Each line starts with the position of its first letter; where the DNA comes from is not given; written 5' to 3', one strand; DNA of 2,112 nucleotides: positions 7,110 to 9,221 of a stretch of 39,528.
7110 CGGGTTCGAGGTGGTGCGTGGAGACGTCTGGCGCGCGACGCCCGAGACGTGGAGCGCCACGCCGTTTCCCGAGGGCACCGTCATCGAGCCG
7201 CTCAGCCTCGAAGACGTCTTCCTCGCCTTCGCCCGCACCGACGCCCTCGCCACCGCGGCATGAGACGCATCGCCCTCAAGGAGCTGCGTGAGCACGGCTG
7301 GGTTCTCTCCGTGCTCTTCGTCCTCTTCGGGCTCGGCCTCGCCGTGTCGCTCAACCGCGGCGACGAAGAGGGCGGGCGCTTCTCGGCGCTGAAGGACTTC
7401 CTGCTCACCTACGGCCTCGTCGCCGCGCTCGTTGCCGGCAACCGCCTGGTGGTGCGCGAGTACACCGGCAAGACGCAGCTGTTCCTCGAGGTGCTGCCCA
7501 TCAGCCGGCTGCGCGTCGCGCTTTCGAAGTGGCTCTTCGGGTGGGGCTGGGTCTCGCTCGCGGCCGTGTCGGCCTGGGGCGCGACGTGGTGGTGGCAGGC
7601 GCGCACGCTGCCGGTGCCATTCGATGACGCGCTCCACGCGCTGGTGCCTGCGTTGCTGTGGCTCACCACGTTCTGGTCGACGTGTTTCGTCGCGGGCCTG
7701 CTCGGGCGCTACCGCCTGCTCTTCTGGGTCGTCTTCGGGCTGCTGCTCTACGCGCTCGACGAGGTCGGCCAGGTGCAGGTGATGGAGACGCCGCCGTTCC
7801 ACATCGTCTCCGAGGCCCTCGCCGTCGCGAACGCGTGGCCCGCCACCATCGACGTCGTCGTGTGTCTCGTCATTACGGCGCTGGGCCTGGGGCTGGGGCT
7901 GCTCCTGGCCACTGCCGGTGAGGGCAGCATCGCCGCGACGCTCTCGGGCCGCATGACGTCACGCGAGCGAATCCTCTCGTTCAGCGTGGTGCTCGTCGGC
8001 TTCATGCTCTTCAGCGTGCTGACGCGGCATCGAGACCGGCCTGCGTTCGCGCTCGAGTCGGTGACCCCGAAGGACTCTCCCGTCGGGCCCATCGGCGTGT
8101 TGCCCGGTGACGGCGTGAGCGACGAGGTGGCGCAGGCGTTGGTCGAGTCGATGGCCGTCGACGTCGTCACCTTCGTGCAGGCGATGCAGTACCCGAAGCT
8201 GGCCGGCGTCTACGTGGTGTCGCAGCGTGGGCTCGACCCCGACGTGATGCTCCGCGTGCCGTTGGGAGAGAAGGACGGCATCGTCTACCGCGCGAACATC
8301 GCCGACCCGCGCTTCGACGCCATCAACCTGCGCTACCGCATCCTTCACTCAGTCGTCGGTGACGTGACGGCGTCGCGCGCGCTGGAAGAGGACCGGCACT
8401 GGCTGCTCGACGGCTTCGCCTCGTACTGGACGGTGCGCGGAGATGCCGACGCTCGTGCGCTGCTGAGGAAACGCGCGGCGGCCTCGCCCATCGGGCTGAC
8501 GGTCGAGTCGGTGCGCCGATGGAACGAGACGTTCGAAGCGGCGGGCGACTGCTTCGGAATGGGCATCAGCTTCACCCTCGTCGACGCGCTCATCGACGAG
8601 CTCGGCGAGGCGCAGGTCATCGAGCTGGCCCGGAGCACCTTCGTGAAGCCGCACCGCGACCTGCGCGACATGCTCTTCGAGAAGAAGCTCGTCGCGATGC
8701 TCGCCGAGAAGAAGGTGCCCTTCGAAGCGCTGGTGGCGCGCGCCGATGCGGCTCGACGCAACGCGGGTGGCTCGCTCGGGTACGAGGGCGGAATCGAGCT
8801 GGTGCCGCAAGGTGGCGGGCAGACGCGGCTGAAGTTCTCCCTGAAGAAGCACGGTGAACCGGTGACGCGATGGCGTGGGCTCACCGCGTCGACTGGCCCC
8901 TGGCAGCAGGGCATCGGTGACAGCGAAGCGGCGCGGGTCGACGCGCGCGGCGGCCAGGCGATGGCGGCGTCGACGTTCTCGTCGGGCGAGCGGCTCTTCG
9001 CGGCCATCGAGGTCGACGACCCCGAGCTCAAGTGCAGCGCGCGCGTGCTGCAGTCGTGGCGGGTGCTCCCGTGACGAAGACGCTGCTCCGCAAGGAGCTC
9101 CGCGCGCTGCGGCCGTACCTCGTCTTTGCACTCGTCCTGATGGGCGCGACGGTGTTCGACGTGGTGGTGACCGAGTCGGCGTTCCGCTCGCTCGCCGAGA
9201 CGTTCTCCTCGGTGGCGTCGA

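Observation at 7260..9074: Asymmetric pair: one permease-peptidase fusion has lost its zinc-binding motif (pseudo-peptidase partner)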

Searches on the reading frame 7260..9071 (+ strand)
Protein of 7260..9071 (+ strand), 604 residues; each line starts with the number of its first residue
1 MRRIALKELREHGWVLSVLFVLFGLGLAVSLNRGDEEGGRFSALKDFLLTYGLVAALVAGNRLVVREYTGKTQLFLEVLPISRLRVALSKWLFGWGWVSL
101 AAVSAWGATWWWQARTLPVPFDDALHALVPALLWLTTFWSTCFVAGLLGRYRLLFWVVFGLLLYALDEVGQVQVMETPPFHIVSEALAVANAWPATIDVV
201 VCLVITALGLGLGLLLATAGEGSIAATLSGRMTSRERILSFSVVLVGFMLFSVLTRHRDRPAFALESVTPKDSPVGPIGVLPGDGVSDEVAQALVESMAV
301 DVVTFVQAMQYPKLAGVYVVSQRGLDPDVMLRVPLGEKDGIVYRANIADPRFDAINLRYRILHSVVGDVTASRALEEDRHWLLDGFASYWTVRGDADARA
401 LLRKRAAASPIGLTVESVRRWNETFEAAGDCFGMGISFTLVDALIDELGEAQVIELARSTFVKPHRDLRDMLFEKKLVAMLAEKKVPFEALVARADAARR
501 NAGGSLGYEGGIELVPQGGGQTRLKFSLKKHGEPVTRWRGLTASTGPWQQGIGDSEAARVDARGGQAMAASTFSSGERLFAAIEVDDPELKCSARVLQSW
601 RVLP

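Call 5: search_protein_families(library=pfam, proteins=[window:7260-9071:+], max_evalue=1)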
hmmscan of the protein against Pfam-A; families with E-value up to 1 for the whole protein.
window:7260-9071:+ (604 aa): 1 family
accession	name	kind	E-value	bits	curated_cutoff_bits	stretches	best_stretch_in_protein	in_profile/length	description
PF12730.13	ABC2_membrane_4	-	0.014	15.8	27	1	47-109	52-117/179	ABC-2 family transporter protein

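Call 6: search_protein_families(library=ncbifam, proteins=[window:7260-9071:+], max_evalue=1)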
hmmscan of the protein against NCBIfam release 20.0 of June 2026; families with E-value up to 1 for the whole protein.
window:7260-9071:+ (604 aa): 0 families

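Call 8: find_homologous_proteins(query=window:7260-9071:+)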
Query window:7260-9071:+ (604 aa): 62 proteins with E <= 0.001 among 8000 candidates.
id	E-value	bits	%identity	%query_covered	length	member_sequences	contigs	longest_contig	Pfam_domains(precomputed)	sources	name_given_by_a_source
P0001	0.0e+0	1263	93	100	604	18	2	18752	-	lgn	-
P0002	0.0e+0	1194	88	100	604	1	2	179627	-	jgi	jgi:hypothetical protein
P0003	0.0e+0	1120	82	100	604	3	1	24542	-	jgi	-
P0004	0.0e+0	1086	78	100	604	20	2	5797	-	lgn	-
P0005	0.0e+0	1080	79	100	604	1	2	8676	-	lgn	-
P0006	0.0e+0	1048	76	100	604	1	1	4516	-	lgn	-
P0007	0.0e+0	1047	76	100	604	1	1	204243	-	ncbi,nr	ncbi:MAG: ABC transporter permease [Myxococcaceae bacterium]|nr:ABC transporter permease [Myxococcac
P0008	1.2e-288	977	71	100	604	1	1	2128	-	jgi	jgi:hypothetical protein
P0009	1.4e-288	977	74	100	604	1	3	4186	-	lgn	-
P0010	3.1e-280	949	70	100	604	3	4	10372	PF12730.14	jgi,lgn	-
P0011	3.0e-275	933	69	100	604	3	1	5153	PF12679.14,PF12730.14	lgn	-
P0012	6.0e-271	918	69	100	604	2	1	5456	PF12730.14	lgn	-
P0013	2.1e-268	910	67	100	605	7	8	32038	-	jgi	jgi:hypothetical protein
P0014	3.8e-252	856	64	100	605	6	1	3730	-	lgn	-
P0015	5.3e-252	856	64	100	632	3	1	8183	-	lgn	-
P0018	6.2e-198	677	52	100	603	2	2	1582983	PF12679.14,PF12730.14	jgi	jgi:hypothetical protein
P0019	4.6e-105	371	36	98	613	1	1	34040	PF12730.14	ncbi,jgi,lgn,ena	jgi:hypothetical protein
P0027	1.2e-64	237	31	99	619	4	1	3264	PF12679.14,PF12730.14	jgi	jgi:hypothetical protein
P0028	1.9e-63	233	31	99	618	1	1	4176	PF12679.14,PF12730.14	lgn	-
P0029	1.2e-62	230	30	99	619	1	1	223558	PF12679.14,PF12730.14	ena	-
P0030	3.5e-61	226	31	100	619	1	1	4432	PF12679.14,PF12730.14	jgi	jgi:hypothetical protein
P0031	5.4e-61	225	31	76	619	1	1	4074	PF12679.14,PF12730.14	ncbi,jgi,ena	jgi:hypothetical protein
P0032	1.1e-60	224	29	99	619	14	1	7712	PF12679.14,PF12730.14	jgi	jgi:hypothetical protein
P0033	5.7e-60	222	30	99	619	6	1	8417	PF12679.14,PF12730.14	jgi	jgi:hypothetical protein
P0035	6.5e-59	218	29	99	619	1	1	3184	PF12679.14,PF12730.14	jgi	jgi:hypothetical protein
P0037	1.9e-57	213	29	99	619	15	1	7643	PF12679.14,PF12730.14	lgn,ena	-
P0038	1.6e-45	174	28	99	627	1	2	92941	PF12730.14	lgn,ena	-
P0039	1.4e-43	167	33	74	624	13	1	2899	PF12679.14,PF12730.14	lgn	-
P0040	5.8e-41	159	28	95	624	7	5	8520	PF12679.14,PF12730.14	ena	-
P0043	3.3e-36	143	28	78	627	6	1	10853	PF13346.13,PF12730.14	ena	-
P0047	4.2e-34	136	25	99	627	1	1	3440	PF12730.14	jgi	jgi:hypothetical protein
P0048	4.7e-34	136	26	76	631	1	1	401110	-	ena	-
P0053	4.4e-32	130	24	71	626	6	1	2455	PF12730.14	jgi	jgi:hypothetical protein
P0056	1.1e-31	128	27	72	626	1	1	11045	PF12730.14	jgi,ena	jgi:hypothetical protein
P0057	2.4e-31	127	29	75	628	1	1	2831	PF12730.14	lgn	-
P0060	5.3e-23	99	25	75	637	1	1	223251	PF12730.14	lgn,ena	-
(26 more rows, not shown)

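Call 16: find_encoding_contigs(protein=P0029, flank=6000, max_places=2)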
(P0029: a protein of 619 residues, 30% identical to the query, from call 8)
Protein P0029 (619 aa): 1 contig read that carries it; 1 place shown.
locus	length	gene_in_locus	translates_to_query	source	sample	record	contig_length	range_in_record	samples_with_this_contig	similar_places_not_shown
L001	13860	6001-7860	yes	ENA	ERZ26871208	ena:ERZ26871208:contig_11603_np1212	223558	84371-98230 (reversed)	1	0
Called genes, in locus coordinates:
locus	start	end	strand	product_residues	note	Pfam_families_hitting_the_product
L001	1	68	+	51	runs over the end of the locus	-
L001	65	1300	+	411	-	PF01734:Patatin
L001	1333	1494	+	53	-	-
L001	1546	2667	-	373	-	PF01156:IU_nuc_hydro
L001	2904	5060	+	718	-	PF02129:Peptidase_S15, PF00561:Abhydrolase_1, PF12146:Hydrolase_4 (weak), PF00326:Peptidase_S9 (weak), PF08530:PepX_C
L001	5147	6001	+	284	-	PF00005:ABC_tran, PF13304:AAA_21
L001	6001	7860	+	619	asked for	PF12679:ABC2_membrane_2, PF12730:ABC2_membrane_4 (weak)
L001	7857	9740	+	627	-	-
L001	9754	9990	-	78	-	-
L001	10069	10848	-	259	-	PF00106:adh_short, PF08659:KR, PF23441:SDR (faint), PF13561:adh_short_C2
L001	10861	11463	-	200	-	PF00106:adh_short, PF13561:adh_short_C2, PF23441:SDR (weak)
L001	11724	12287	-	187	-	PF00440:TetR_N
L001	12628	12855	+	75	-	-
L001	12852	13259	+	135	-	PF01850:PIN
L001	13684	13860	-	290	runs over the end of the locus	PF01370:Epimerase, PF05368:NmrA, PF13460:NAD_binding_10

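Call 17: find_encoding_contigs(protein=P0048, flank=6000, max_places=2)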
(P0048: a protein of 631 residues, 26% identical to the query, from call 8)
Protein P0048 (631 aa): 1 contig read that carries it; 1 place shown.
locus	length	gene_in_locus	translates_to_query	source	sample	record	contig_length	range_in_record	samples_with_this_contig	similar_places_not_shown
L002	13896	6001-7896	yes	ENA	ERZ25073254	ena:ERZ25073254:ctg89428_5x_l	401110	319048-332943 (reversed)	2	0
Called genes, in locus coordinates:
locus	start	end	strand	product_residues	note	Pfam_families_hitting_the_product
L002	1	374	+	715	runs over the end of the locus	PF17191:RecG_wedge, PF01336:tRNA_anti-codon (weak), PF00270:DEAD, PF04851:ResIII, PF00271:Helicase_C, PF19833:RecG_dom3_C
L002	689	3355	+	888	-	PF01624:MutS_I, PF05188:MutS_II, PF05192:MutS_III, PF05190:MutS_IV, PF00488:MutS_V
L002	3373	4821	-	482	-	-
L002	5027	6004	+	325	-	PF00005:ABC_tran, PF13304:AAA_21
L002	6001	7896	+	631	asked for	-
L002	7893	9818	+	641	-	PF12730:ABC2_membrane_4 (weak)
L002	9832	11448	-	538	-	-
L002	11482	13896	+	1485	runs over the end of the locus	PF00884:Sulfatase, PF01663:Phosphodiest, PF16347:SGSH_C (weak), PF14707:Sulfatase_C (weak), PF00034:Cytochrom_C (faint), PF23500:DUF7133, PF13646:HEAT_2 (weak)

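Call 27: search_solved_structures(query=A1, max_evalue=1)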
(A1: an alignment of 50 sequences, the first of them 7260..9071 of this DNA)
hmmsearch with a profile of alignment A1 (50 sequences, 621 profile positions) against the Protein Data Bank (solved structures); distinct sequences matched with E-value up to 1: 3.
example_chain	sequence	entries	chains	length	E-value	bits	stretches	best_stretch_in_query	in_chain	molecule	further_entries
7o0y_D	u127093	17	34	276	0.017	16.9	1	2-145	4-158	Probable ABC transporter permease protein NosY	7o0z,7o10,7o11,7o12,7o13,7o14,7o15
3r2p_A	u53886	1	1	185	0.053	15.2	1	441-576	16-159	Apolipoprotein A-I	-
2a1d_D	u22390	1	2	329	0.8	11.3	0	482-579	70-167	Staphylocoagulase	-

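Call 30: predict_structure(alignment_id=A1)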
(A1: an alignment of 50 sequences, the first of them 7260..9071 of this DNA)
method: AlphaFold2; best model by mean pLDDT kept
length: 604 residues; sequences in the alignment: 50
mean_pLDDT: 86.6   pTM: 0.61
mean pLDDT of the five models: 86.6, 86.3, 84.4, 84.0, 83.1
residues with pLDDT >= 90: 312; 70-90: 237; 50-70: 48; < 50: 7
segments of 3 or more residues with pLDDT < 50: 259-262
pLDDT, mean of each block of 10 residues (from residue 1): 84 89 91 71 92 92 79 55 85 94 95 83 91 96 89 88 80 83 86 90 96 82 65 82 81 59 61 87 87 93 95 90 86 76 91 94 93 89 97 94 95 93 93 96 96 94 72 83 93 95 87 87 93 91 79 80 90 86 92 92 83
secondary structure, 60 per line:
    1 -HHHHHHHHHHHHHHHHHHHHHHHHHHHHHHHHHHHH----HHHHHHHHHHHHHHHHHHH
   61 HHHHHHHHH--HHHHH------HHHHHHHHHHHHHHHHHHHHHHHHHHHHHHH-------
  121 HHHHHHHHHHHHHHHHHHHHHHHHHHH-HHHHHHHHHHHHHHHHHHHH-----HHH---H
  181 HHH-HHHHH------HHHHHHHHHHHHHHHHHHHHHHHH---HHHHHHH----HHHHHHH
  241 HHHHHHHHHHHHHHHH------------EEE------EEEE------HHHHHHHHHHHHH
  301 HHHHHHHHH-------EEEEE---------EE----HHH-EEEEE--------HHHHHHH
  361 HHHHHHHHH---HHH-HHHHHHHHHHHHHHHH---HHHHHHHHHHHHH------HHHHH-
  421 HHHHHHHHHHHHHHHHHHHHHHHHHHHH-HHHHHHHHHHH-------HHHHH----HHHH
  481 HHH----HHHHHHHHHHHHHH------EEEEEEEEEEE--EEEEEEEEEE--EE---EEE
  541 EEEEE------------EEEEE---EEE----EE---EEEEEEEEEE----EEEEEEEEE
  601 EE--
elements in order: H2-37 H42-69 H72-76 H83-113 H121-147 H149-168 H180-183 H185-189 H196-219 H223-229 H234-256 E269-271 E278-281 H288-309 E317-321 E341-345 H354-369 H377-392 H396-408 H415-419 H421-448 H450-460 H468-472 H477-483 H488-501 E508-518 E521-530 E538-545 E558-562 E566-568 E578-587 E592-602

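Call 34: fold_search(model_id=the predicted structure, library=pdb)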
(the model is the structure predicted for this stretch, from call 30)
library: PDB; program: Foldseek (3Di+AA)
matches with E <= 10: 1059; with E <= 0.001: 3
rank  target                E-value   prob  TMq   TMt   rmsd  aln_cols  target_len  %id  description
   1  8p0i_B                6.0e-05  1.00  0.25  0.19  17.9       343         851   11  Crystal structure of the open conformation of insulin-regulated aminopeptidase in complex with a small-MW inhibitor (released 2024-09-04)
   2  4p8q_B                7.1e-04  1.00  0.24  0.18  17.8       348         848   12  Crystal Structure of Human Insulin Regulated Aminopeptidase with Alanine in Active Site (released 2014-12-03)
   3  7xyo_B                8.1e-04  1.00  0.27  0.31   8.6       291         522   12  Crystal Structure of a M61 aminopeptidase family member from Myxococcus fulvus (released 2023-06-07)
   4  8cgp_A                1.8e-03  1.00  0.25  0.19  17.8       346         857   11  Insulin regulated aminopeptidase (IRAP) in complex with an allosteric aryl sulfonamide inhibitor (released 2024-01-31)
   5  1z1w                  2.6e-03  1.00  0.22  0.18  17.1       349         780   10  Crystal structures of the tricorn interacting facor F3 from Thermoplasma acidophilum, a zinc aminopeptidase in three dif (released 2005-05-31)
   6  7zyf_B                3.8e-03  1.00  0.24  0.18  17.6       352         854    9  Insulin regulated aminopeptidase (IRAP) in complex with a nanomolar alpha hydroxy beta amino acid based inhibitor. (released 2022-07-20)
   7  3q7j_A                5.3e-03  1.00  0.23  0.18  17.3       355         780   11  Engineered Thermoplasma Acidophilum F3 factor mimics human aminopeptidase N (APN) as a target for anticancer drug deve (released 2011-07-27)
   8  8rc4_g                1.0e-02  0.41  0.14  0.10  24.1       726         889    9  Structure of Integrator-PP2A complex (released 2024-02-07)
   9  8k1n_C                1.8e-02  0.99  0.29  0.32  20.7       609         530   12  mycobacterial efflux pump, substrate-bound state (released 2024-07-17)
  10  6xjh_A                3.3e-02  1.00  0.27  0.54   6.0       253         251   10  PmtCD ABC exporter without the basket domain at C2 symmetry (released 2020-10-14)
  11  9q1y_A                3.5e-02  1.00  0.26  0.53   6.3       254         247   11  Nucleotide-free structure of PmtCD in detergent LMNG (released 2025-11-26)
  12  5gm6_B                3.8e-02  0.60  0.14  0.06  19.1       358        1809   11  Cryo-EM structure of the activated spliceosome (Bact complex) at 3.5 angstrom resolution (released 2016-09-21)
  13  7qba_E                4.1e-02  1.00  0.26  0.52   6.1       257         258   20  CryoEM structure of the ABC transporter NosDFY complexed with nitrous oxide reductase NosZ (released 2022-08-03)
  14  9q2n_A                4.3e-02  1.00  0.24  0.48   6.3       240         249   11  Nucleotide-free structure of PmtCD in nanodisc (released 2025-11-26)
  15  5urm_B                5.3e-02  0.44  0.14  0.07  18.5       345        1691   13  Crystal structure of human BRR2 in complex with T-1206548 (released 2017-07-19)
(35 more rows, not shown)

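Call 37: find_related_loci(query=A1, collection=genome_contigs, flank=4000)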
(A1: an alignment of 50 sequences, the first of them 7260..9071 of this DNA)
Query A1 (604 aa) in genome_contigs; peptide patterns used: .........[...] (x = any residue, [..] = any of these).
153 stretches matched a pattern; 130 encode a relative of the query (tblastn E <= 1e-3); the best 80 are kept; 80 distinct loci.
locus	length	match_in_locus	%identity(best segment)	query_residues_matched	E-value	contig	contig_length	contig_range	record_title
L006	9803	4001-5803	94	4-604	0e+0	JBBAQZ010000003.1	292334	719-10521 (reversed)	MAG: Myxococcaceae bacterium isolate EUL_206 ctg3-EUL_206, whole genome shotgun sequence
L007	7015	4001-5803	78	4-604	0e+0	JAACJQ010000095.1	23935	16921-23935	MAG: Archangiaceae bacterium isolate LZH k87_105566, whole genome shotgun sequence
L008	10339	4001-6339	76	1-604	0e+0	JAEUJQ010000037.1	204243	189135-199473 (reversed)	MAG: Myxococcaceae bacterium isolate new MAG-73 k141_975898, whole genome shotgun sequence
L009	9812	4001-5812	82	1-604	0e+0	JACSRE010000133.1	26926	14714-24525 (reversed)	MAG: Myxococcus sp. isolate MY1 contig-70_1798, whole genome shotgun sequence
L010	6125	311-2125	67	1-604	0e+0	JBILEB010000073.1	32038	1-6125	MAG: Myxococcaceae bacterium isolate ME2016-07-22_3300044628_group7_bin89 Rohwer_bin1478_scaffold_586_c1, whole genome s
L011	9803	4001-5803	69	4-604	0e+0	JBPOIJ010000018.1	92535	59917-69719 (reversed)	MAG: Myxococcota bacterium isolate MAG_545 c_000000506486, whole genome shotgun sequence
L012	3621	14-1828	64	1-604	0e+0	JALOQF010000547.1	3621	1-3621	MAG: Myxococcaceae bacterium isolate Prado148 scaffold_82523, whole genome shotgun sequence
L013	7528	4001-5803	78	4-604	0e+0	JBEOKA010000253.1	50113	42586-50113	MAG: Myxococcaceae bacterium isolate mt_II.5 NODE_130_length_50160_cov_6.872208, whole genome shotgun sequence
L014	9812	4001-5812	56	1-603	0e+0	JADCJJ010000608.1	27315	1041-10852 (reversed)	MAG: Myxococcaceae bacterium isolate M069S2SP1A73QC M069S2_608, whole genome shotgun sequence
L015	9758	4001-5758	38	2-596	3e-108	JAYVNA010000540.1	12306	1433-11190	MAG: Archangium sp. isolate GL65_DN_concoct_113 GL65_DN_concoct_113_539, whole genome shotgun sequence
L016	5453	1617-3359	39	7-596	1e-105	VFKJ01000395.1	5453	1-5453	MAG: Myxococcales bacterium isolate Bin_62_4 c_000004296651, whole genome shotgun sequence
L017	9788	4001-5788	35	7-604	3e-95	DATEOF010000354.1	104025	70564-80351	MAG TPA_asm: Polyangiales bacterium isolate SMAG_U8988 k141_553350, whole genome shotgun sequence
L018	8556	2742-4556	65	1-604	0e+0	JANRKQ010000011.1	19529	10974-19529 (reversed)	MAG: Myxococcaceae bacterium isolate bins.245 k141_3737023, whole genome shotgun sequence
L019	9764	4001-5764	35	7-596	8e-90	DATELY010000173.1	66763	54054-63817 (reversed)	MAG TPA_asm: Steroidobacteraceae bacterium isolate SMAG_U8928 k141_209247, whole genome shotgun sequence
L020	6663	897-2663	34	7-597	5e-86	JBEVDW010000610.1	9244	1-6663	MAG: Steroidobacteraceae bacterium isolate T2R1BO.metabat2.75 T2R1BO.metabat2.75_k133_24157571, whole genome shotgun seq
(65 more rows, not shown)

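Call 50: search_protein_families(library=padloc, proteins=[window:7260-9071:+], max_evalue=0.01)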
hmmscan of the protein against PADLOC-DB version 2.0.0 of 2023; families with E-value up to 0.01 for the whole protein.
window:7260-9071:+ (604 aa): 0 families

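Call 75: search_protein_families(library=pfam, alignment_id=A1, max_evalue=0.01)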
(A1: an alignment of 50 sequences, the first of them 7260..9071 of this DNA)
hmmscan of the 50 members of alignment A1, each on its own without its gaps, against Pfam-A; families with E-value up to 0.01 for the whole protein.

A. member 1, window:7260-9071:+ (604 aa): 0 families

B. families by the number of members that match (of 50 scanned): 5 families
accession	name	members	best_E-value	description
PF12730.13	ABC2_membrane_4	38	2.9e-09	ABC-2 family transporter protein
PF12679.13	ABC2_membrane_2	27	7e-09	ABC-2 family transporter protein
PF13346.12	ABC2_membrane_5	16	5.7e-05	ABC-2 family transporter protein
PF05227.19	CHASE3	1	0.00016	CHASE3 domain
PF14520.12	HHH_5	1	0.0087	Helix-hairpin-helix domain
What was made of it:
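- No Pfam peptidase model hits A (calls 5, 75).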
